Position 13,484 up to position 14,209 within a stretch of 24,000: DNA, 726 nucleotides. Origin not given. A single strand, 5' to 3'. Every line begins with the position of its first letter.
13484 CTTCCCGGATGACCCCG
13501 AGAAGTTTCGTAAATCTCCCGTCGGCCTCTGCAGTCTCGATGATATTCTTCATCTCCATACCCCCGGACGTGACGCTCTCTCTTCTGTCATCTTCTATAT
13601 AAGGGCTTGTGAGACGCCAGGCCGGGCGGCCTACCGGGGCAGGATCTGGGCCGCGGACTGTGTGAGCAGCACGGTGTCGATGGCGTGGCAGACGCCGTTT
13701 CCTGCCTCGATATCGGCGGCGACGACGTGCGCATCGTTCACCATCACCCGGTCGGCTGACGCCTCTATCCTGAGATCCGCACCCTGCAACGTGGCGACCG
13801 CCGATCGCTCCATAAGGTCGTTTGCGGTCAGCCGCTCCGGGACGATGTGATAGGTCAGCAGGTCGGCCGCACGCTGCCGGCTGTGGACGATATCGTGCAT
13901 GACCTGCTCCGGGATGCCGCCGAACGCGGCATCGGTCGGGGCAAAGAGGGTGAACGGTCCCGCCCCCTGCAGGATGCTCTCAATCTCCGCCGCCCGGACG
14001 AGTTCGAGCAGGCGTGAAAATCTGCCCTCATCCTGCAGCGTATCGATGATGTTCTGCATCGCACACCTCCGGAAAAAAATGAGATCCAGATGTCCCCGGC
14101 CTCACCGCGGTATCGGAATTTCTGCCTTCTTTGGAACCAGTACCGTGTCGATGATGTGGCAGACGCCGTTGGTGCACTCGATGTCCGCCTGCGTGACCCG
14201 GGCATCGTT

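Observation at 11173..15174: Battery of eight tandem, signal-peptide-less, single-domain fasciclin (FAS1) paralogs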

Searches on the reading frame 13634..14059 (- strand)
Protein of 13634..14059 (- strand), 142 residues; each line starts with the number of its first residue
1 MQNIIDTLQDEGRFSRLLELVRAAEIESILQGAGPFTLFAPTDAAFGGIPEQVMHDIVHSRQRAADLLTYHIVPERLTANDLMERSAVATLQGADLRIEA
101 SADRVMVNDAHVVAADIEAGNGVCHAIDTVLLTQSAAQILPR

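Call 4: search_protein_families(library=pfam, proteins=[window:13634-14059:-], max_evalue=0.01)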
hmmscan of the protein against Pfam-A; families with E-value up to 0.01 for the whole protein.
window:13634-14059:- (142 aa): 1 family
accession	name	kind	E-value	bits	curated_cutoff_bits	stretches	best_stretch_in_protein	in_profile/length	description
PF02469.27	Fasciclin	-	1.1e-33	116.5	22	1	13-132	2-122/123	Fasciclin domain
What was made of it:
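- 13631..14059 (-): c6: 142-aa signal-less FAS1 protein, 42 nt downstream of c7 with no TATA-like box, so probably co-transcribed with c7. Pfam 116.5 bits (call 4).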

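Call 5: search_protein_families(library=ncbifam, proteins=[window:13634-14059:-], max_evalue=0.01)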
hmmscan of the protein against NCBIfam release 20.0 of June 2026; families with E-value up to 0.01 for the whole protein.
window:13634-14059:- (142 aa): 1 family
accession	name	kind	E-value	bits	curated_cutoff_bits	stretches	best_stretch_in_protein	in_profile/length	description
NF005074.0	PRK06498.1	equivalog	0.0018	16.9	446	1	43-133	109-199/531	isocitrate lyase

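Call 78: search_protein_families(library=padloc, proteins=[window:13634-14059:-], max_evalue=0.01)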
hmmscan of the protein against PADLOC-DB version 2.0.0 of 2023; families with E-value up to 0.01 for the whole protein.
window:13634-14059:- (142 aa): 0 families
